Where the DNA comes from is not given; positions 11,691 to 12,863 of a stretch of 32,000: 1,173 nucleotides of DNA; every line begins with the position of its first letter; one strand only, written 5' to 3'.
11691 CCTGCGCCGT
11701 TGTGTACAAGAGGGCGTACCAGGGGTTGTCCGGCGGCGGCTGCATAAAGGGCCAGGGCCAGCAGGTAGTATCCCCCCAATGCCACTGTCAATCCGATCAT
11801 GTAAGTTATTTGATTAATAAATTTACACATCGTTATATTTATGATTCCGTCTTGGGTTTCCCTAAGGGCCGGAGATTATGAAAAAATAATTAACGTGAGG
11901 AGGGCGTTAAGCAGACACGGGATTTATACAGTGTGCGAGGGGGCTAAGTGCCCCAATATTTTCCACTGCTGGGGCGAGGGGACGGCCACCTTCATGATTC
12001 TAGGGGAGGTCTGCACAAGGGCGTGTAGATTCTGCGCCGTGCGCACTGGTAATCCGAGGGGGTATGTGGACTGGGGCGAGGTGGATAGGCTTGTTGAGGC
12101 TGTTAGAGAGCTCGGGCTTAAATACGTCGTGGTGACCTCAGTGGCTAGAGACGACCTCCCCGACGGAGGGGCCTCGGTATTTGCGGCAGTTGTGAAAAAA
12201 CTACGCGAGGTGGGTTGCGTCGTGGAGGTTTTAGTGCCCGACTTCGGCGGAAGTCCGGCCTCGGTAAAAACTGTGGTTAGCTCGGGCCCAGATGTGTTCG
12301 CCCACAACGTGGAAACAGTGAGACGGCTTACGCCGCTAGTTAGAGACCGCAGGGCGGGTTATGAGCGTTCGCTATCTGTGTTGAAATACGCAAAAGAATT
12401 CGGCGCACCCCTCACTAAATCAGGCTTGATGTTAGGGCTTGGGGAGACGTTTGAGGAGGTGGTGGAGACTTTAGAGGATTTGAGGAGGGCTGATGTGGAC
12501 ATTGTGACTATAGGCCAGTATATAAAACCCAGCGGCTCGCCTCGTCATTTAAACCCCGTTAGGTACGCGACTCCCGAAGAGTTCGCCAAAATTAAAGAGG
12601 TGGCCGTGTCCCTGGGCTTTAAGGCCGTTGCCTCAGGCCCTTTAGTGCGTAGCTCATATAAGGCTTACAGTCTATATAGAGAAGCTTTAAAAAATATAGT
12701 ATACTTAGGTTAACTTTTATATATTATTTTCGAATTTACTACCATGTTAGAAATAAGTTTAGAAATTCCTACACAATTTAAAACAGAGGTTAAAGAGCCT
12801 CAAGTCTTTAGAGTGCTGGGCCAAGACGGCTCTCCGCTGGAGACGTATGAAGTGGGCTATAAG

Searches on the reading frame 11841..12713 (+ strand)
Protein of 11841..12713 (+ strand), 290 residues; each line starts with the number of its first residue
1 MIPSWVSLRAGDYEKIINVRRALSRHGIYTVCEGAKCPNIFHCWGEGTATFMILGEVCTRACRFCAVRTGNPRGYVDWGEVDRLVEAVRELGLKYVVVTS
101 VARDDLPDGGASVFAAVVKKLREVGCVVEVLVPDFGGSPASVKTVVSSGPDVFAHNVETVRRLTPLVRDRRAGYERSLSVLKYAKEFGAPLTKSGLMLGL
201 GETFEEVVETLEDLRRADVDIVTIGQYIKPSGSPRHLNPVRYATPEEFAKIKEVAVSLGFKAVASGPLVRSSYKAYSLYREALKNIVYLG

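Call 61: search_protein_families(library=pfam, proteins=[window:11841-12713:+], max_evalue=0.001)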
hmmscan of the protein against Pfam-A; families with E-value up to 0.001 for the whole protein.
window:11841-12713:+ (290 aa): 1 family
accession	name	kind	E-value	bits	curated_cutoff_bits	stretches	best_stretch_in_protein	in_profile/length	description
PF04055.27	Radical_SAM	-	3.4e-24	86.3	29.5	1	52-214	1-166/166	Radical SAM superfamily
